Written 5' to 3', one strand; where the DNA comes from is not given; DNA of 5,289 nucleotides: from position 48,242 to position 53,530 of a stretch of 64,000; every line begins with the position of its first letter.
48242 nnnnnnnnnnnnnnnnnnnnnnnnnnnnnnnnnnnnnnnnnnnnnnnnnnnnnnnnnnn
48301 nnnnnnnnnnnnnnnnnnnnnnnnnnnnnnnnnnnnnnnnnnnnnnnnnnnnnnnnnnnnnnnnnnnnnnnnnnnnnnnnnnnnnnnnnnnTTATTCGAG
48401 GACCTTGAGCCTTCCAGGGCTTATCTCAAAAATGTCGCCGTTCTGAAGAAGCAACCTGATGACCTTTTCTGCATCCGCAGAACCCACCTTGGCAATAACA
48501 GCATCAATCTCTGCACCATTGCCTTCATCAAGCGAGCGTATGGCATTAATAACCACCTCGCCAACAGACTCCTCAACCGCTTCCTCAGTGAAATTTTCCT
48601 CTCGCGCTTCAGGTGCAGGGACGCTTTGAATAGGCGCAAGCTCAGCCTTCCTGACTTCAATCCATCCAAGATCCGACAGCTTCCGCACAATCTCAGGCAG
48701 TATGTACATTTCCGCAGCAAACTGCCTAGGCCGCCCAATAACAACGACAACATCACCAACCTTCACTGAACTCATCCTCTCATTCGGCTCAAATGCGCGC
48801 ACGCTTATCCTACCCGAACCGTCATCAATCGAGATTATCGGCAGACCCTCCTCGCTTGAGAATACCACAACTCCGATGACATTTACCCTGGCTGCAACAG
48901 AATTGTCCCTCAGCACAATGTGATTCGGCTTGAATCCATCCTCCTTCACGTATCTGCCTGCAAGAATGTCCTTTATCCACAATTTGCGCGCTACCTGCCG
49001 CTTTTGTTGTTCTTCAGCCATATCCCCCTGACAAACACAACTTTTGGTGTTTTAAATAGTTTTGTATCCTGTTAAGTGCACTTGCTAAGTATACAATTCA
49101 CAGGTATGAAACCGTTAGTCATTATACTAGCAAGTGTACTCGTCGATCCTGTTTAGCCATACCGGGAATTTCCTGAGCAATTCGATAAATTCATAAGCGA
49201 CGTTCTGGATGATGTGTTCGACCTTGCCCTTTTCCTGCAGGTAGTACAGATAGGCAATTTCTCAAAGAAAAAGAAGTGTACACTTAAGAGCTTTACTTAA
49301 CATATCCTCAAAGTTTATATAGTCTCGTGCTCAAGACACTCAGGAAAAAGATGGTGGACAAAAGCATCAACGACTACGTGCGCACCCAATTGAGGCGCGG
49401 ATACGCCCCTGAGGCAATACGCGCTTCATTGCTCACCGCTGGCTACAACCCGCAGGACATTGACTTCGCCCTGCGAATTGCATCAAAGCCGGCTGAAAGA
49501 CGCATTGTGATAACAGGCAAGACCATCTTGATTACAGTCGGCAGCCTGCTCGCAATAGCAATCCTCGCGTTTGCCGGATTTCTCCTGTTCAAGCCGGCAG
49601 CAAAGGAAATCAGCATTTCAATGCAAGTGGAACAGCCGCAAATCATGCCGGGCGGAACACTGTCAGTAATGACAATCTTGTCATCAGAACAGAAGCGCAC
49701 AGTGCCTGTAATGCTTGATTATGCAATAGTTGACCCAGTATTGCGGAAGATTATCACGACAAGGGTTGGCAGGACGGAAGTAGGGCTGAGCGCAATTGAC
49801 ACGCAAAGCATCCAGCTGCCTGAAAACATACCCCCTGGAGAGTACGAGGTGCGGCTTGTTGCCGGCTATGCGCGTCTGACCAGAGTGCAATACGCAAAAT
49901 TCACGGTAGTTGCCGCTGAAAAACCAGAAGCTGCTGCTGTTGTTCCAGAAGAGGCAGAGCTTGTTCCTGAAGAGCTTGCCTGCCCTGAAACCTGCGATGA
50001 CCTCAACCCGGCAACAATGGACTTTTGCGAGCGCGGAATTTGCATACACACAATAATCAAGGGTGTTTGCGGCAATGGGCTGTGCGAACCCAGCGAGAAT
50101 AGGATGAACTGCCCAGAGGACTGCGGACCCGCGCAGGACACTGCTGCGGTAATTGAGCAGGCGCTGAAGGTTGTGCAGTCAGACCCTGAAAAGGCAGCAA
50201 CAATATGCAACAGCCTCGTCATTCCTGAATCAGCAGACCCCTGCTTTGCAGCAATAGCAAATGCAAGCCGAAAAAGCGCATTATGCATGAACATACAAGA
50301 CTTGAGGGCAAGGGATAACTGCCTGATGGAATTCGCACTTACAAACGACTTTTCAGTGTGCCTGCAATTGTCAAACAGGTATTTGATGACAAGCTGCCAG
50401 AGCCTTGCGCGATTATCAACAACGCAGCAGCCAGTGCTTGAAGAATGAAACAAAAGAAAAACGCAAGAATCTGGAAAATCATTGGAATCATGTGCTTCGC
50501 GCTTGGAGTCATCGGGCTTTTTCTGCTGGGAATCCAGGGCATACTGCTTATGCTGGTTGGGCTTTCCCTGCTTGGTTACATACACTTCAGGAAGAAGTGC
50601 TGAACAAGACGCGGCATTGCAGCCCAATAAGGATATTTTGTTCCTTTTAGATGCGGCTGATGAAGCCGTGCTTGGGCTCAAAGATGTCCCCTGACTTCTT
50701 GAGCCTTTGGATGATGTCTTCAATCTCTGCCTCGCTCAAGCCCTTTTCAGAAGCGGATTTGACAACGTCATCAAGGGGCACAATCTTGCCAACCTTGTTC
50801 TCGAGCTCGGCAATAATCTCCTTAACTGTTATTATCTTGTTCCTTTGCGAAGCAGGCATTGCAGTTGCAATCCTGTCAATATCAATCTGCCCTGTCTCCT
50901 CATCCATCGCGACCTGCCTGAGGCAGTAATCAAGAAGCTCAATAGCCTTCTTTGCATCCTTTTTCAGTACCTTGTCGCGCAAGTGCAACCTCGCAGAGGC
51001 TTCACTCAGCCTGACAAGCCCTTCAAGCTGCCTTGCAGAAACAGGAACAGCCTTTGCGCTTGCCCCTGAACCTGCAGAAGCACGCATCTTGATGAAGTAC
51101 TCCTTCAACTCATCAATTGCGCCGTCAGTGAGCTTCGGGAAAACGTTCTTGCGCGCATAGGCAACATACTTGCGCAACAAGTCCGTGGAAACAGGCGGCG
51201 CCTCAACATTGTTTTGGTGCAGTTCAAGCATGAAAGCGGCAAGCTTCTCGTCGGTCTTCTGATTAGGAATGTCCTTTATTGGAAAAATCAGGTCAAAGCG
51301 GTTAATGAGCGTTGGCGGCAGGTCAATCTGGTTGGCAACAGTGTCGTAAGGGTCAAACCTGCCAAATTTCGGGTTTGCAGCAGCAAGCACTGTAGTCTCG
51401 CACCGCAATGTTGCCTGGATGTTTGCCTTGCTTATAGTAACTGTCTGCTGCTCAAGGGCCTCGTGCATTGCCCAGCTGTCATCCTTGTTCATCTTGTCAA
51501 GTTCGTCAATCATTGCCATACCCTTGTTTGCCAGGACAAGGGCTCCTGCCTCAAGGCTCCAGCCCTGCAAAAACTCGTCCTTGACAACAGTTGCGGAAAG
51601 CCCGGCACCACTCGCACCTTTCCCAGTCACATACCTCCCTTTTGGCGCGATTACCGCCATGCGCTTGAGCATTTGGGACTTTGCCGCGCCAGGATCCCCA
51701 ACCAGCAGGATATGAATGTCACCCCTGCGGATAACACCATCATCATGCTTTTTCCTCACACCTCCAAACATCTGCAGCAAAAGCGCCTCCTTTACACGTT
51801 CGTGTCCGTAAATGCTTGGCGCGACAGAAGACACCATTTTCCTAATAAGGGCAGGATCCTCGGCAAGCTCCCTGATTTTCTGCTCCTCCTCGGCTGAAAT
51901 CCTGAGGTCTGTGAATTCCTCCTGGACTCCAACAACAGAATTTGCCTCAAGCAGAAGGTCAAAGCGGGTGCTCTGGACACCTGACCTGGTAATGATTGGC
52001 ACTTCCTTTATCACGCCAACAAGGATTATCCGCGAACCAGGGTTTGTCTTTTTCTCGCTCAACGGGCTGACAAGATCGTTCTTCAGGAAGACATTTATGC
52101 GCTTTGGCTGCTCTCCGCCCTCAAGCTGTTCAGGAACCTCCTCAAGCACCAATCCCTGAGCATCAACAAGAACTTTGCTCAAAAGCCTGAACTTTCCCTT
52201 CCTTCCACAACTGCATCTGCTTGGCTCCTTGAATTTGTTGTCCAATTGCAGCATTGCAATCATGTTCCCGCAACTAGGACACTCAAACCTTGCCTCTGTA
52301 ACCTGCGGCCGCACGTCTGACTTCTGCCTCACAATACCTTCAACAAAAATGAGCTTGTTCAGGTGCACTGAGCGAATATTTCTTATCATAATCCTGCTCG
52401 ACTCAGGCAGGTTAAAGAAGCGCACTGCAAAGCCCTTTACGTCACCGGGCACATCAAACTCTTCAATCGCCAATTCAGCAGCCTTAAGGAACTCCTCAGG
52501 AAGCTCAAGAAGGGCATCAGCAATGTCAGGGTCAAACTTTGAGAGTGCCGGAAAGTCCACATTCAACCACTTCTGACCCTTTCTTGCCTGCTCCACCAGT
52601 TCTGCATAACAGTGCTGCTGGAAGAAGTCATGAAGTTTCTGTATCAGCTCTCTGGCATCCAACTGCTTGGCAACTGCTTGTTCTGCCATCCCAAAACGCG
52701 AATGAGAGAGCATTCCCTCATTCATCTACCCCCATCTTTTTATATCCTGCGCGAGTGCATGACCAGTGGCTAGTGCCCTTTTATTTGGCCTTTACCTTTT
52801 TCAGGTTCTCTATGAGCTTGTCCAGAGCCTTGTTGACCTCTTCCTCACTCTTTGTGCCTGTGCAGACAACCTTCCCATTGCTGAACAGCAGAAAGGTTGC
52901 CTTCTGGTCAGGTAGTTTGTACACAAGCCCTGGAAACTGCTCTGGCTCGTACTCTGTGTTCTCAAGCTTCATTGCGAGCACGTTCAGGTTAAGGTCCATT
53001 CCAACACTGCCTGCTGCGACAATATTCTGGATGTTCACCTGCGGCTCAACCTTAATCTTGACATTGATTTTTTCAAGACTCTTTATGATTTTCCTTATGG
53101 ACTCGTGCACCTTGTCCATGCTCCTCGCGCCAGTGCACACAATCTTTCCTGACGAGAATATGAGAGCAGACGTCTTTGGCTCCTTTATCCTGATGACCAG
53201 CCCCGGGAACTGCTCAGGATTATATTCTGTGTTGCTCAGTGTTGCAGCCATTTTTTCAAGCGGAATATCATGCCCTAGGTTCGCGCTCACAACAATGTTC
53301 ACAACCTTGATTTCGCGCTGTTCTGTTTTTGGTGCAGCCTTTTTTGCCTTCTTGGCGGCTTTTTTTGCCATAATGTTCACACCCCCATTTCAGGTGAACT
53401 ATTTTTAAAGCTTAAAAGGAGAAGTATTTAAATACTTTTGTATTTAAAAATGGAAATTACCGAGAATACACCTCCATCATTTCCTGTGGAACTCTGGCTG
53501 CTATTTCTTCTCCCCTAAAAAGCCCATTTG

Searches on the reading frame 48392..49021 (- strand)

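Call 68: search_protein_families(library=pfam, proteins=[window:48392-49021:-], max_evalue=0.0001)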
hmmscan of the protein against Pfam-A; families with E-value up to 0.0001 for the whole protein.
window:48392-49021:- (209 aa): 1 family
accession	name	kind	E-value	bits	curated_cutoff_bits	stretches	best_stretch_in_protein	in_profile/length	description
PF01336.31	tRNA_anti-codon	-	8.6e-07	29.2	27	1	43-101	4-60/75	OB-fold nucleic acid binding domain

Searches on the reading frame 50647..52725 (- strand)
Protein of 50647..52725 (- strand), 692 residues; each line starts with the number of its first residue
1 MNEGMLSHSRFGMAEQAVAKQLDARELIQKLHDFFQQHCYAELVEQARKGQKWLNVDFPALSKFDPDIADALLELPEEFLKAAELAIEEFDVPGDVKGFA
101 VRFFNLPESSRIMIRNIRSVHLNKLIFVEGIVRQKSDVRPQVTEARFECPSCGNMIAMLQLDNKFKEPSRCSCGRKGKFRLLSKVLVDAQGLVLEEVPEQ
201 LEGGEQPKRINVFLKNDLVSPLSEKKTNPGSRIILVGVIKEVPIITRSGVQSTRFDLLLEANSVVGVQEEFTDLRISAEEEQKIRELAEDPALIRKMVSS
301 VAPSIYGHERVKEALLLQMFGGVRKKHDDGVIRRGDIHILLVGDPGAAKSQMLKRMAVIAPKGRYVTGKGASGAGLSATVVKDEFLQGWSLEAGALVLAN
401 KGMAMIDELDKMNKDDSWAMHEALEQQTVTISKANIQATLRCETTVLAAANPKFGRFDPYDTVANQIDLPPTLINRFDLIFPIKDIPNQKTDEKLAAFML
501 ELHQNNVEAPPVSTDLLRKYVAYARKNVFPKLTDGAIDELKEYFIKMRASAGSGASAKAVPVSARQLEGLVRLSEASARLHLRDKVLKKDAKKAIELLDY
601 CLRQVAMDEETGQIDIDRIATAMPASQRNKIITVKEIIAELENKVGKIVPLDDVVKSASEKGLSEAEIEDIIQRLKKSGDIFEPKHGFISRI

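Call 68: search_protein_families(library=pfam, proteins=[window:50647-52725:-], max_evalue=0.0001)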
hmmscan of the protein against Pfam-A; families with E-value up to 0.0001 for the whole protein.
window:50647-52725:- (692 aa): 7 families
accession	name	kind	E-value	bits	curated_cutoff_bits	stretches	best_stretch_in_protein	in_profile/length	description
PF00493.29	MCM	-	7.9e-89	297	23.3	1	281-503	2-224/224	MCM P-loop domain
PF17855.7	MCM_lid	-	3e-26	92.2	27.4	1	515-601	1-86/87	MCM AAA-lid domain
PF17207.9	MCM_OB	-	1.1e-23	83.7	24.8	1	114-242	2-125/126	MCM OB domain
PF01078.27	Mg_chelatase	-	1e-10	41.8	20.3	1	390-452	96-158/207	Magnesium chelatase, subunit ChlI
PF21120.3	MCM_WH_arc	-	5.8e-08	33.1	26.1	1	630-689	2-62/63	Archaeal MCM, winged-helix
PF14551.11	MCM_N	-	8.9e-08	32.9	24.9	1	36-90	9-72/95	MCM N-terminal domain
PF07728.20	AAA_5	-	3.8e-05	24.2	22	0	338-452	1-123/139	AAA domain (dynein-related subfamily)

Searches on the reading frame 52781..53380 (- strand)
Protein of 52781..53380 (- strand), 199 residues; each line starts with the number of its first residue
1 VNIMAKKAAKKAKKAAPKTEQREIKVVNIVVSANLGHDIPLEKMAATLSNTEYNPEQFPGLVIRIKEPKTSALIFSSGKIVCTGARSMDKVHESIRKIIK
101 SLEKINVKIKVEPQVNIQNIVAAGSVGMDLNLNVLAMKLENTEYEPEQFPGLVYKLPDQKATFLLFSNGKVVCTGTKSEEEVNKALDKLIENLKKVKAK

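Call 68: search_protein_families(library=pfam, proteins=[window:52781-53380:-], max_evalue=0.0001)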
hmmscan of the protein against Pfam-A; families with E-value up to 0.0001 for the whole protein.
window:52781-53380:- (199 aa): 2 families
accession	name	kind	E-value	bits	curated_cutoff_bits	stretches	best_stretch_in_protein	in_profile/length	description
PF00352.27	TBP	-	4.1e-64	212.9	22.9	2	23-104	1-84/85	Transcription factor TFIID (or TATA-binding protein, TBP)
PF11858.14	DUF3378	-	6.6e-06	26.7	27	0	41-86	11-55/76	Domain of unknown function (DUF3378)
